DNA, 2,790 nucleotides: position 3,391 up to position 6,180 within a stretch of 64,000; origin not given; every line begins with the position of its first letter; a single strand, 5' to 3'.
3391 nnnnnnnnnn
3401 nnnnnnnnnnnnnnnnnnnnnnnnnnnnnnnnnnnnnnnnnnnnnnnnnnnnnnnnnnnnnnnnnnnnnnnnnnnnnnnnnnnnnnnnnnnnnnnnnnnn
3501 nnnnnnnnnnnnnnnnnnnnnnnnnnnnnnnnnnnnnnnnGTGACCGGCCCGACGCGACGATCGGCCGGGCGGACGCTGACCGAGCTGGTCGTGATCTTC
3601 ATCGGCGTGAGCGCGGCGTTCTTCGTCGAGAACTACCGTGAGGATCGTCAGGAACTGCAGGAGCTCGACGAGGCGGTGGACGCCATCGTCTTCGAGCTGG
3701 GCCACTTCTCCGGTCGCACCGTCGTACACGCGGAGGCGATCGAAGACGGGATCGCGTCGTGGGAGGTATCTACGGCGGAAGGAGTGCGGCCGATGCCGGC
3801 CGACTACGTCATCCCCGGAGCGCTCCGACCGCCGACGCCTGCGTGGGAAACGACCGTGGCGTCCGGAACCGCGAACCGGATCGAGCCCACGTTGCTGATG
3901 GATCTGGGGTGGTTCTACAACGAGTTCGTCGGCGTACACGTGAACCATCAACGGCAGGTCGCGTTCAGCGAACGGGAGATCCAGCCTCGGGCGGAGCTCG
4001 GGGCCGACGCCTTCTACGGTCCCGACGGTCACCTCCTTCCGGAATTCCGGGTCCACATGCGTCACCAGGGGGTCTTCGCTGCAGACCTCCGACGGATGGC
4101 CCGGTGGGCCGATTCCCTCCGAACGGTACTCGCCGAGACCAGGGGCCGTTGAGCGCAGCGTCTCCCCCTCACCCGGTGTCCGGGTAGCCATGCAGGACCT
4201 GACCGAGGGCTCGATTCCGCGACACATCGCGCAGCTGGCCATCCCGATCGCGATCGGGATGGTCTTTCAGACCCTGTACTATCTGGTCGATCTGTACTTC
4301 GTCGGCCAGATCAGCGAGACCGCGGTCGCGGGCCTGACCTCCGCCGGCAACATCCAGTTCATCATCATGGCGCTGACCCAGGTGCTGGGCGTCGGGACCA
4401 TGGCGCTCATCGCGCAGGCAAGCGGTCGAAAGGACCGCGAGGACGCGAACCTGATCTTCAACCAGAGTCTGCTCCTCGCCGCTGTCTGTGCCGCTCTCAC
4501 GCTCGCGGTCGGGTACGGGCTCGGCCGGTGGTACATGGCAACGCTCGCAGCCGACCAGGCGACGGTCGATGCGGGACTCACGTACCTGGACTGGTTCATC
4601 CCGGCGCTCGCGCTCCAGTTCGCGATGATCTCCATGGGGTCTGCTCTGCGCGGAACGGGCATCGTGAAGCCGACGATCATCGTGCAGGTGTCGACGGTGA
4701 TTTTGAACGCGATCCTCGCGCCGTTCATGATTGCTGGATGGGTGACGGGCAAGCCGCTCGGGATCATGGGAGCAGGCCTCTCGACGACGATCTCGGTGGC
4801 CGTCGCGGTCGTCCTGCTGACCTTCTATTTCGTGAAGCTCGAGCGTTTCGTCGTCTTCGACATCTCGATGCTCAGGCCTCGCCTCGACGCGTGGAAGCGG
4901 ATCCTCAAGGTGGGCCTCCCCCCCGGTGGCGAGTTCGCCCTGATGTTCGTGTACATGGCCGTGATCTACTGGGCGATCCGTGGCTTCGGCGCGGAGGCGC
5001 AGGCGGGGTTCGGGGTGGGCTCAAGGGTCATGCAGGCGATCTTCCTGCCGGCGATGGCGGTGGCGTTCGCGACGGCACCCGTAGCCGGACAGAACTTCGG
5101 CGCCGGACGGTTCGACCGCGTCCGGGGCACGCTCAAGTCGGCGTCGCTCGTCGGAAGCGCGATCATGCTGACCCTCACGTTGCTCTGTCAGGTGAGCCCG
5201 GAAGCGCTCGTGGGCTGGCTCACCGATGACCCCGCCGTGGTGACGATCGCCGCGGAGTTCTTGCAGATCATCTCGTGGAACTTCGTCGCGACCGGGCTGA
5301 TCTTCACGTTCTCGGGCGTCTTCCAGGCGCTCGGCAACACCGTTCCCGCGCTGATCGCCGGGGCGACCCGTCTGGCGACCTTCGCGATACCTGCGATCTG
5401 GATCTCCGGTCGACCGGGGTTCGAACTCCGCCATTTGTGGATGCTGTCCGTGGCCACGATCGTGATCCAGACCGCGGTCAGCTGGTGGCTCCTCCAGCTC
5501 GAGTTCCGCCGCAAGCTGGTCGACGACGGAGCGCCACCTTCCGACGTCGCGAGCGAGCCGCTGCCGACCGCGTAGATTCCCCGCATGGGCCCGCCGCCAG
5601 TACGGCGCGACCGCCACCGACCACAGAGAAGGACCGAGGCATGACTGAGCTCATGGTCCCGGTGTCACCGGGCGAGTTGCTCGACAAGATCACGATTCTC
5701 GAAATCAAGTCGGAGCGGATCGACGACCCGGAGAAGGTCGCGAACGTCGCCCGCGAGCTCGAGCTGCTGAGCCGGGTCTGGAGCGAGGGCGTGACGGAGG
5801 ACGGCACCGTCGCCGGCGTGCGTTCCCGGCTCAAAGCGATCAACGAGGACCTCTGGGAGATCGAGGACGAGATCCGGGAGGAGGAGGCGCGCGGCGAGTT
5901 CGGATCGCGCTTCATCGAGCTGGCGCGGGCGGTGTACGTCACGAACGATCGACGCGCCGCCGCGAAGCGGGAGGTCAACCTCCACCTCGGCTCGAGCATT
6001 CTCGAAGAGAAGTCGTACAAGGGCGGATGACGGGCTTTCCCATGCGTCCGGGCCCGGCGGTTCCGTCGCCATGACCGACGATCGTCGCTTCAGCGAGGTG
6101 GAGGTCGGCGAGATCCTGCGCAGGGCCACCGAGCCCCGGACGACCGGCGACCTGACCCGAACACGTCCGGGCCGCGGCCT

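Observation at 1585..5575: Tandem array of three paralogous single-pass membrane proteins (plus an unrelated 3-TM protein) coupled to a MATE exporter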

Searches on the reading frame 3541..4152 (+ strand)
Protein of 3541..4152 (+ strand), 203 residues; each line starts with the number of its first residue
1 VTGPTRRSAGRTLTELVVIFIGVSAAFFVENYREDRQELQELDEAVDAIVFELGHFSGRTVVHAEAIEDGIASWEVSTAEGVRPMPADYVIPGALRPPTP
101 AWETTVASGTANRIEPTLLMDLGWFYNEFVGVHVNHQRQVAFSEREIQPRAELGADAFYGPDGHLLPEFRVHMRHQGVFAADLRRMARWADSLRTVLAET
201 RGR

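Call 3: search_protein_families(library=pfam, proteins=[window:3541-4152:+], max_evalue=1)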
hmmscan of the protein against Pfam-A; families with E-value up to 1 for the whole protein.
window:3541-4152:+ (203 aa): 2 families
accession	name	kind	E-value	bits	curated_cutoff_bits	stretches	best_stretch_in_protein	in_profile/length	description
PF24711.1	YxiG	-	0.17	12.6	27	1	15-45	39-69/129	YxiG-like protein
PF11654.13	NCE101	-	0.17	12.1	24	1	17-44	11-37/45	Non-classical export protein 1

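Call 7: search_protein_families(library=ncbifam, proteins=[window:3541-4152:+], max_evalue=1)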
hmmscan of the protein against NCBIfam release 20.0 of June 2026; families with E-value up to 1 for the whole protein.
window:3541-4152:+ (203 aa): 0 families

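Call 8: search_protein_families(library=padloc, proteins=[window:3541-4152:+], max_evalue=1)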
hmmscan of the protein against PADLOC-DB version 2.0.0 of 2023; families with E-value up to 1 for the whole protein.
window:3541-4152:+ (203 aa): 0 families

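Call 17: find_homologous_proteins(query=window:3541-4152:+, max_evalue=0.001)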
Query window:3541-4152:+ (203 aa): 33 proteins with E <= 0.001 among 576 candidates.
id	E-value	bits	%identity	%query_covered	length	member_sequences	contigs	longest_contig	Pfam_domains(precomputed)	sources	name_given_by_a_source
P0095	3.1e-131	453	100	100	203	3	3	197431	-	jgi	jgi:hypothetical protein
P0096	1.6e-87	310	69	99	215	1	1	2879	-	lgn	-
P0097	2.9e-84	300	67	100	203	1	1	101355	-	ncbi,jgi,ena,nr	ncbi:MAG: hypothetical protein OEU54_04490 [Gemmatimonadota bacterium]|nr:hypothetical protein [Gemm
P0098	5.3e-84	299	66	100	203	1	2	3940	-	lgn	-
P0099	8.9e-84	298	68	95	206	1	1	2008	-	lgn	-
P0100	1.6e-82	294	68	98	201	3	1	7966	-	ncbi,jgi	-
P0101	6.6e-79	282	67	99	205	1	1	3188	-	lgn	-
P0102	9.9e-79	282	66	98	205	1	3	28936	-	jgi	jgi:hypothetical protein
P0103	3.5e-73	263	60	100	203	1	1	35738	-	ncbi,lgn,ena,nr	ncbi:MAG: hypothetical protein R3195_10045 [Gemmatimonadota bacterium]|nr:hypothetical protein [Gemm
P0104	7.2e-58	214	57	91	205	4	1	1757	-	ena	-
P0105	6.4e-55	204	53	92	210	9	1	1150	-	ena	-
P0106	1.3e-53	200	51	97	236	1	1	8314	-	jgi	jgi:hypothetical protein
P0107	2.0e-53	199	51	92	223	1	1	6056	-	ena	-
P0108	2.9e-53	198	53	90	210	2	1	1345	-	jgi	jgi:hypothetical protein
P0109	3.3e-53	198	66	70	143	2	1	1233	-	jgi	jgi:hypothetical protein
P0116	1.3e-49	187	47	99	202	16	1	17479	-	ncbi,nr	ncbi:MAG: hypothetical protein V2I25_11725 [Woeseiaceae bacterium]|nr:hypothetical protein [Woeseiac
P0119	4.5e-49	185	49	95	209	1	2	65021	-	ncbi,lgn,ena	-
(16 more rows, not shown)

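Call 18: find_encoding_contigs(protein=P0103, flank=7000, max_places=2)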
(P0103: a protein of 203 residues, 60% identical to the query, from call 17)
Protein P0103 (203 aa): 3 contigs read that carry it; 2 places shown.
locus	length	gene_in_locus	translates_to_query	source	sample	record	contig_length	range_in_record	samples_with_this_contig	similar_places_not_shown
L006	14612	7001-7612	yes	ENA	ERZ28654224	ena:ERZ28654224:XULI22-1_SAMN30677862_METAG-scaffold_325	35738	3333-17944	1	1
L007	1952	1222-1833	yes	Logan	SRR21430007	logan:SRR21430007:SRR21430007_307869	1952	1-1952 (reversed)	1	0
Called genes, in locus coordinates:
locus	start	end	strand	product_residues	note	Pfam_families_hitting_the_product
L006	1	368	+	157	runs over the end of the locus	PF00188:CAP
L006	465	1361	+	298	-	PF13924:Lipocalin_5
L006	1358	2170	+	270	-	PF23226:Exo_endo_phos_PGAP2IP, PF03372:Exo_endo_phos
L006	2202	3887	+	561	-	PF07969:Amidohydro_3, PF01979:Amidohydro_1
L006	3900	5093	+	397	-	-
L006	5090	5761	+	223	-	PF02517:Rce1-like (weak)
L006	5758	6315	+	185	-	-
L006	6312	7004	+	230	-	-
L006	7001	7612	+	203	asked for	-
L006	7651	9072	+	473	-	PF01554:MatE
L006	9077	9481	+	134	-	PF19662:DUF6165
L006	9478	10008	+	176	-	-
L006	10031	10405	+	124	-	-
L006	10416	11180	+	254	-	-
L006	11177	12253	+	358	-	PF01370:Epimerase (weak)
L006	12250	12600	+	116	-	PF01588:tRNA_bind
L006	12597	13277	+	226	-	-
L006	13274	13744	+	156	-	PF13302:Acetyltransf_3 (weak), PF13527:Acetyltransf_9 (weak), PF00583:Acetyltransf_1, PF13673:Acetyltransf_10, PF13508:Acetyltransf_7, PF14542:Acetyltransf_CG (faint)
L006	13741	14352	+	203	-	PF01520:Amidase_3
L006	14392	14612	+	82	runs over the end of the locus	PF09723:Zn_ribbon_8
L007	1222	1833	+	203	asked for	-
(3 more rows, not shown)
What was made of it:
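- Four-nt overlaps are generic in this lineage (call 18).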

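Call 19: find_encoding_contigs(protein=P0097, flank=7000, max_places=2)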
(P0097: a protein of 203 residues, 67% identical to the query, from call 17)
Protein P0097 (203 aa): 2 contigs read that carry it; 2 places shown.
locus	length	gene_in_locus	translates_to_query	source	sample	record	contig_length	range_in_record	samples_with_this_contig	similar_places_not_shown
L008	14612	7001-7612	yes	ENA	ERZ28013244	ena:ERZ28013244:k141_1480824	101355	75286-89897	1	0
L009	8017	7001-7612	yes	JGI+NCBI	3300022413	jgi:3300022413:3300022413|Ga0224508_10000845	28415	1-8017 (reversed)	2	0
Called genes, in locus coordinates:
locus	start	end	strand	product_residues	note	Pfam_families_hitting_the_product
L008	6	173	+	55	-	-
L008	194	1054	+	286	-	PF13924:Lipocalin_5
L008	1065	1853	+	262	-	PF23226:Exo_endo_phos_PGAP2IP, PF03372:Exo_endo_phos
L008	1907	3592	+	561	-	PF07969:Amidohydro_3, PF01979:Amidohydro_1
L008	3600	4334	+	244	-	-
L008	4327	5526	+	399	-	-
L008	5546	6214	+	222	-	PF02517:Rce1-like (weak)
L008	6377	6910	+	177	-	-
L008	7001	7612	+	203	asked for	-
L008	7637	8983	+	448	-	PF01554:MatE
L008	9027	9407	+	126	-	PF19662:DUF6165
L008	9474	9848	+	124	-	-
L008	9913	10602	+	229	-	-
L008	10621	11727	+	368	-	PF01370:Epimerase (weak)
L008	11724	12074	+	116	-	PF01588:tRNA_bind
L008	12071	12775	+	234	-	-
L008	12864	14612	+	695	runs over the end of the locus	PF20254:DMFA2_C, PF17957:Big_7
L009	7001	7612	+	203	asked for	-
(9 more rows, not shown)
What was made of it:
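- B-D-MATE adjacency is conserved in L006 and L008 (calls 18, 19). CPBP-B-D order is kept in L006 and L008, with 4-nt overlaps in L006 (calls 18, 19).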

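Call 20: find_encoding_contigs(protein=P0119, flank=7000, max_places=2)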
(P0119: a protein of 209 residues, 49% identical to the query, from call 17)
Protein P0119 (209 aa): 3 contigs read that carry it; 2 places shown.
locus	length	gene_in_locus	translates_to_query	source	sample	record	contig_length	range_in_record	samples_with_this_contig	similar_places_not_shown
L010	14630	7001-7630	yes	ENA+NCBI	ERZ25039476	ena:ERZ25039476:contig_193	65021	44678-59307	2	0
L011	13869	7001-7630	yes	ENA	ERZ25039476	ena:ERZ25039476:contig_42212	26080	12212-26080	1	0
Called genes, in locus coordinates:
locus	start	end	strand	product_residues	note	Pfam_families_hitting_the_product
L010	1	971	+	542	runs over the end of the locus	PF00512:HisKA, PF02518:HATPase_c, PF00072:Response_reg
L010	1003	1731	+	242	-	PF00226:DnaJ, PF01556:DnaJ_C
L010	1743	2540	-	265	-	PF00107:ADH_zinc_N, PF13602:ADH_zinc_N_2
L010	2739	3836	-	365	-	PF08240:ADH_N, PF00107:ADH_zinc_N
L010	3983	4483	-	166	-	PF14499:DUF4437, PF12973:Cupin_7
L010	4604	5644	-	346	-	PF01795:Methyltransf_5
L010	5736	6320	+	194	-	PF06736:TMEM175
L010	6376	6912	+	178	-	PF01243:PNPOx_N, PF16242:Pyrid_ox_like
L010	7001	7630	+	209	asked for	-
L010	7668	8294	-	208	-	PF01323:DSBA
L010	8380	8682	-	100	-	-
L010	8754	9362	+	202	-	PF00710:Asparaginase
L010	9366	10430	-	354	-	-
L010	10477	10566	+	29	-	-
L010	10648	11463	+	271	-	PF17773:UPF0176_N, PF00581:Rhodanese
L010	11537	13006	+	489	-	-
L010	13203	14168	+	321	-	PF02746:MR_MLE_N, PF13378:MR_MLE_C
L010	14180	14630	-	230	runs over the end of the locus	PF02630:SCO1-SenC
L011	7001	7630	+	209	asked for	-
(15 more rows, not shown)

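Call 21: find_encoding_contigs(protein=P0116, flank=7000, max_places=2)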
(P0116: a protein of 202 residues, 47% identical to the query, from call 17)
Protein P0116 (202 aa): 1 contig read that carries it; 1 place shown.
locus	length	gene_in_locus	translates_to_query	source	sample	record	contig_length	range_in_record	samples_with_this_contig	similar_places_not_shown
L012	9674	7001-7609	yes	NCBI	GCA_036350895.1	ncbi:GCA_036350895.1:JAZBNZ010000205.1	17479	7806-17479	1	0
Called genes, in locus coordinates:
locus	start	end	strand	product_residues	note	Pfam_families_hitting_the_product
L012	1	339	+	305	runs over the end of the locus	PF17773:UPF0176_N, PF00581:Rhodanese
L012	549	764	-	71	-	PF04325:DUF465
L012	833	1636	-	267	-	PF00459:Inositol_P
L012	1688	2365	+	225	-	PF00702:Hydrolase, PF12710:HAD (weak), PF13419:HAD_2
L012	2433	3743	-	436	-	PF00270:DEAD, PF00271:Helicase_C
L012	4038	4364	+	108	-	PF00085:Thioredoxin, PF00578:AhpC-TSA (weak), PF13098:Thioredoxin_2, PF13905:Thioredoxin_8 (weak)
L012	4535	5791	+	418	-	PF07498:Rho_N, PF07497:Rho_RNA_bind, PF00006:ATP-synt_ab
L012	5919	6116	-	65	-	-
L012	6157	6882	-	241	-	PF04402:SIMPL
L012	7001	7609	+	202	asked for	-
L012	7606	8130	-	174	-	PF06094:GGACT (weak), PF13772:AIG2_2 (weak)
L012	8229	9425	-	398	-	PF03453:MoeA_N, PF00994:MoCF_biosynth, PF03454:MoeA_C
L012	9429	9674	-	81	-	PF02843:GARS_C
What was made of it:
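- Distant D homologues (L010, L012) are single genes next to unrelated genes (calls 20, 21).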

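Call 39: predict_structure(alignment_id=A3)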
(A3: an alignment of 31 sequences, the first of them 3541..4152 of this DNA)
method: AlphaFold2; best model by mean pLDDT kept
length: 203 residues; sequences in the alignment: 31
mean_pLDDT: 89.7   pTM: 0.76
mean pLDDT of the five models: 89.7, 88.0, 75.9, 72.0, 71.9
residues with pLDDT >= 90: 141; 70-90: 51; 50-70: 8; < 50: 3
segments of 3 or more residues with pLDDT < 50: 1-3
pLDDT, mean of each block of 10 residues (from residue 1): 54 82 83 87 93 93 97 97 95 84 94 92 92 89 96 97 96 95 95 92 67
secondary structure, 60 per line:
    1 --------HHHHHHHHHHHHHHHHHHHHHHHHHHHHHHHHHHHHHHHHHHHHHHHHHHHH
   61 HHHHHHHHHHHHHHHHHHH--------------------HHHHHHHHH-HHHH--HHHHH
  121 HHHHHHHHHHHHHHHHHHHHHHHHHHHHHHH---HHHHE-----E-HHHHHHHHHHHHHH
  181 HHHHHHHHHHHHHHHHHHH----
elements in order: H9-79 H100-108 H110-113 H116-151 H155-158 H167-199
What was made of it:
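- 3541..4152 (+): Paralogue D: remote member of a distinct, well-conserved subfamily, 203 aa. It has the same TM head and the same helix order. The AF2 model has pLDDT 89.7 and the same order of helices as A (call 39).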

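Call 53: search_protein_families(library=phrogs, proteins=[window:3541-4152:+], max_evalue=1)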
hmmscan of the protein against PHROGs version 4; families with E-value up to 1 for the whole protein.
window:3541-4152:+ (203 aa): 1 family
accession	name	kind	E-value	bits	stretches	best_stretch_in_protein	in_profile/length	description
phrog_23279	-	unknown function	0.22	12.3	1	29-68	63-99/164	-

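Call 55: search_solved_structures(query=A3, max_evalue=1)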
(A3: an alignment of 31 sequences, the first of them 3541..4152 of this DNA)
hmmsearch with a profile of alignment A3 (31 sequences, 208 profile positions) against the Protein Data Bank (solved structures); distinct sequences matched with E-value up to 1: 1.
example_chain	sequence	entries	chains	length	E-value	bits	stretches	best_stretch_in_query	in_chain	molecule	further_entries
6af0_A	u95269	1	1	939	0.0074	19.1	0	95-132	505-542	Ctr9 protein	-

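Call 68: find_related_loci(query=A3, collection=metagenome_contigs, flank=6000)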
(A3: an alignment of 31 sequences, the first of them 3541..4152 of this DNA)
Query A3 (203 aa) in metagenome_contigs; peptide patterns used: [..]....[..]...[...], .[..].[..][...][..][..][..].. (x = any residue, [..] = any of these).
412 stretches matched a pattern; 102 encode a relative of the query (tblastn E <= 1e-3); the best 80 are kept; 80 distinct loci.
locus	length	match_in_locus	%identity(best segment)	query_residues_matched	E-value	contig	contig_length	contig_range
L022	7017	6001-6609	67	1-203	1e-88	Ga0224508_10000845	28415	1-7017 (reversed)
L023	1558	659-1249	51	6-202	1e-62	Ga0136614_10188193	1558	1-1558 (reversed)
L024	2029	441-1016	52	6-197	5e-61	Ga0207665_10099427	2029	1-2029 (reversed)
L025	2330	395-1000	49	1-197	5e-59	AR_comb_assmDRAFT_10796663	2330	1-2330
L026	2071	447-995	53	15-197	6e-59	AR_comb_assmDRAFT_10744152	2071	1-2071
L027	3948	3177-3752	51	6-197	1e-57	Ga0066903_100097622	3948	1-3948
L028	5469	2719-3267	52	15-197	2e-57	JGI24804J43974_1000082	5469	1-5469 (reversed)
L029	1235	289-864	49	6-197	3e-60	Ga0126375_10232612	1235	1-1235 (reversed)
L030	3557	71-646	47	6-197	2e-56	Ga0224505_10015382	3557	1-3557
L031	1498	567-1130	49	15-202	1e-58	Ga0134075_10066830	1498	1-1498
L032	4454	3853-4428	49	6-197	3e-56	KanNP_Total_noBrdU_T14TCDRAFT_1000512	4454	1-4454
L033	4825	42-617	49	6-197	5e-56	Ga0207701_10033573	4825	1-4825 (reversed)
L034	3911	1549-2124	49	6-197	5e-56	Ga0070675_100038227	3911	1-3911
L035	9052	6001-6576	47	6-197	5e-56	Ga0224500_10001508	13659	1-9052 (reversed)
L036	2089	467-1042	49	6-197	6e-57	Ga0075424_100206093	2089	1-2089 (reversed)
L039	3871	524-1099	49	6-197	2e-55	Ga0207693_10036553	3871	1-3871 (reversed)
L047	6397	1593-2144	48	14-197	3e-54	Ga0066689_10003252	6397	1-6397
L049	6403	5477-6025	49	15-197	2e-54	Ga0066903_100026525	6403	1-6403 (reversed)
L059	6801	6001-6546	48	14-195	8e-54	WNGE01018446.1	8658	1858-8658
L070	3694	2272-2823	47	14-197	4e-53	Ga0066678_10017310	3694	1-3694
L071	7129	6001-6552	47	14-197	4e-53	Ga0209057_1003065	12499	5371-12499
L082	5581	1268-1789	49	24-197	1e-50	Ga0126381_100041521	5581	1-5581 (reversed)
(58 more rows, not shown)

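Call 72: search_protein_families(library=pfam, proteins=[L039:1132-2838:+, L047:2194-2895:+, L082:291-1112:+, L070:80-1555:-, L071:4993-5391:+, L059:5651-6028:+, L049:5862-6401:-], max_evalue=0.001)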
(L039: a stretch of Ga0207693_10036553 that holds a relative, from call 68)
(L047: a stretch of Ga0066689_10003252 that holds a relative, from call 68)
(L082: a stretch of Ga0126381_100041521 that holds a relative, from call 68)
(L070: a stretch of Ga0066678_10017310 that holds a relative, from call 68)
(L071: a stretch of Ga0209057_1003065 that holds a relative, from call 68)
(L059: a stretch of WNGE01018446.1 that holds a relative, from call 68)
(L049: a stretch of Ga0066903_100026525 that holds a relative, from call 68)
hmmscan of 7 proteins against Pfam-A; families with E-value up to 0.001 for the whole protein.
L039:1132-2838:+ (569 aa): 4 families
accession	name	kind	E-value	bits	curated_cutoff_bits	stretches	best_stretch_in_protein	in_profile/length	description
PF02463.25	SMC_N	-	1.9e-15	57.3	40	1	25-523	8-213/220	RecF/RecN/SMC N terminal domain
PF13476.12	AAA_23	-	1.8e-07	32.4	27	1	22-250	2-177/201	AAA domain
PF13401.12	AAA_22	-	0.00015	22.6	27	0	38-75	4-33/130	AAA domain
PF13555.12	AAA_29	-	0.00068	19.8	27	0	33-63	15-46/61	P-loop containing region of AAA domain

L047:2194-2895:+ (234 aa): 0 families

L082:291-1112:+ (274 aa): 3 families
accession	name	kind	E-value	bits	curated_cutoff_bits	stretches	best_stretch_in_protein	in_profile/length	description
PF13720.11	Acetyltransf_11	-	1e-27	96.8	24.5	1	192-273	1-82/82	Udp N-acetylglucosamine O-acyltransferase; Domain 2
PF00132.30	Hexapep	-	4.5e-12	45.5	27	1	19-51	2-34/36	Bacterial transferase hexapeptide (six repeats)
PF25084.1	LbH_EIF2B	-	2e-05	25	54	0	21-54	12-102/105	EIF2B subunit epsilon LbH domain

L070:80-1555:- (492 aa): 1 family
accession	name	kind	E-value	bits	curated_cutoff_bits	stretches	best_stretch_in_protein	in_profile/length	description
PF13231.12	PMT_2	-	3.3e-06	27.9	26.1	1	82-243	2-153/160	Dolichyl-phosphate-mannose-protein mannosyltransferase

L071:4993-5391:+ (133 aa): 0 families

L059:5651-6028:+ (126 aa): 0 families

L049:5862-6401:- (180 aa): 0 families

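Call 87: search_dna_similar(query=window:3541-4152:+, collection=plasmids, mode=protein, max_evalue=0.001, max_rows=15)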
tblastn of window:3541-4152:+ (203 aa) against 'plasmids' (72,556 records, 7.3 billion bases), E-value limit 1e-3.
No match.

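Call 89: find_related_loci(query=A3, collection=viral_contigs, flank=5000)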
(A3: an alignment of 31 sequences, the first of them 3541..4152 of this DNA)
Query A3 (203 aa) in viral_contigs; peptide patterns used: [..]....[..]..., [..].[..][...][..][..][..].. (x = any residue, [..] = any of these).
34 stretches matched a pattern, but none encodes a relative of the query by tblastn (E <= 1e-3).

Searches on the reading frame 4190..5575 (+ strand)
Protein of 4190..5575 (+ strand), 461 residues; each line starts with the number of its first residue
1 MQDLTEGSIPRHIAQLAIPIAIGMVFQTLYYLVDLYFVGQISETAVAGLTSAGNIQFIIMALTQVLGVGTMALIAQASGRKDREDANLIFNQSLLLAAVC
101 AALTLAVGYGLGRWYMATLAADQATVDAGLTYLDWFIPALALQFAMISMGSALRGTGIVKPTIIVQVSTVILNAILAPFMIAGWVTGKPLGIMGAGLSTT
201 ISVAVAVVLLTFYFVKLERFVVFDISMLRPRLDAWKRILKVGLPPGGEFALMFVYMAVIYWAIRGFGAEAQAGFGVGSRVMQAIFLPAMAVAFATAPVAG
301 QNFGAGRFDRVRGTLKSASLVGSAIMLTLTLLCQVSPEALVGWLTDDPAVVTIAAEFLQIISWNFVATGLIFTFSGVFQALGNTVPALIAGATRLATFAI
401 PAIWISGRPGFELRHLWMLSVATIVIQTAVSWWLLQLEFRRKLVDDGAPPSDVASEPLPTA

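Call 3: search_protein_families(library=pfam, proteins=[window:4190-5575:+], max_evalue=1)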
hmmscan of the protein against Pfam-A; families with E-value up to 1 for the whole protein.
window:4190-5575:+ (461 aa): 1 family
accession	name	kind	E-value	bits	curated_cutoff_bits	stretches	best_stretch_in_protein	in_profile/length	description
PF01554.23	MatE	-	5.5e-44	150.1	24.9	2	19-178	1-160/161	MatE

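Call 7: search_protein_families(library=ncbifam, proteins=[window:4190-5575:+], max_evalue=1)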
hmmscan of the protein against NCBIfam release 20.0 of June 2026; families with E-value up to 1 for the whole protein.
window:4190-5575:+ (461 aa): 11 families
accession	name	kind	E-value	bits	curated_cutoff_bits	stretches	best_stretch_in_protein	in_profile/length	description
TIGR00797.1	matE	subfamily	1.3e-61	208.6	147.4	1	19-417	1-396/396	MATE family efflux transporter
NF041801.1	MATE_SolL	equivalog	1.4e-47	162.6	780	1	3-430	12-441/458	solanimycin export family MATE transporter SolL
NF000131.1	MATE_multi_MepA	equivalog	4.1e-23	82.3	850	1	13-423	18-423/451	multidrug efflux MATE transporter MepA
NF007562.1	PRK10189.1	equivalog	7.7e-22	77.7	465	2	11-353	27-374/470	EmmdR/YeeO family multidrug/toxin efflux MATE transporter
NF001214.0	PRK00187.1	equivalog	7.5e-21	74.6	449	1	13-417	12-423/464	NorM family multidrug efflux MATE transporter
NF007130.1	PRK09575.1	equivalog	2.8e-19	69.7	445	1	8-418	3-410/435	MATE family efflux transporter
NF052396.1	MATE_WgkD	equivalog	1.1e-17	64.2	510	1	12-362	4-350/428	tryglysin-associated MATE efflux transporter WgkD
NF041358.1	GntT_guanitoxin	equivalog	1.1e-12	47.7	525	1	14-384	16-384/438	guanitoxin biosynthesis MATE family efflux transporter GntT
NF007690.0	PRK10367.1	equivalog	2.2e-06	26.8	409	1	11-365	9-358/441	MATE family efflux transporter DinF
NF000263.1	MATE_multi_NorM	equivalog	3.7e-05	23.3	950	1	11-435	18-445/459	multidrug efflux MATE transporter NorM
NF010199.0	PRK13673.1-6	equivalog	0.035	14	125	1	57-112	67-119/128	hypothetical protein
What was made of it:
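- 4190..5575 (+): MATE-family efflux transporter gene, 37 nt downstream of D. It is a neighbour, and no conserved link to the family was found. PF01554 E 5.5e-44 and TIGR00797 208.6 bits (calls 3, 7).
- On MATE efflux transporter (the neighbour at 4190-5575): TIGR00797 gives 208.6 bits against a cut-off of 147.4 (calls 3, 7).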

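Call 8: search_protein_families(library=padloc, proteins=[window:4190-5575:+], max_evalue=1)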
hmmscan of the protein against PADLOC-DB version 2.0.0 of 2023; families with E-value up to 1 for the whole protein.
window:4190-5575:+ (461 aa): 0 families

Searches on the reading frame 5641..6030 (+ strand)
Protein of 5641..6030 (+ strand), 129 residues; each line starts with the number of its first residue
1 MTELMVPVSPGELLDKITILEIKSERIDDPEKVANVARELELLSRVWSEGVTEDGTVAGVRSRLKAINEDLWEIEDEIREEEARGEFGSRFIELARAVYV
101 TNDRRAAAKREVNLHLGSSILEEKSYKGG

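Call 3: search_protein_families(library=pfam, proteins=[window:5641-6030:+], max_evalue=1)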
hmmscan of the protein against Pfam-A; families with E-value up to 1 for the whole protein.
window:5641-6030:+ (129 aa): 2 families
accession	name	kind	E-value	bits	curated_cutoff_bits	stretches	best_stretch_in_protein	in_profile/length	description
PF19662.4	DUF6165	-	3.5e-10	40.2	27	1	6-127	3-116/134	Family of unknown function (DUF6165)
PF14063.11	DUF4254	-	0.0036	17.6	27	1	63-108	6-48/144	Protein of unknown function (DUF4254)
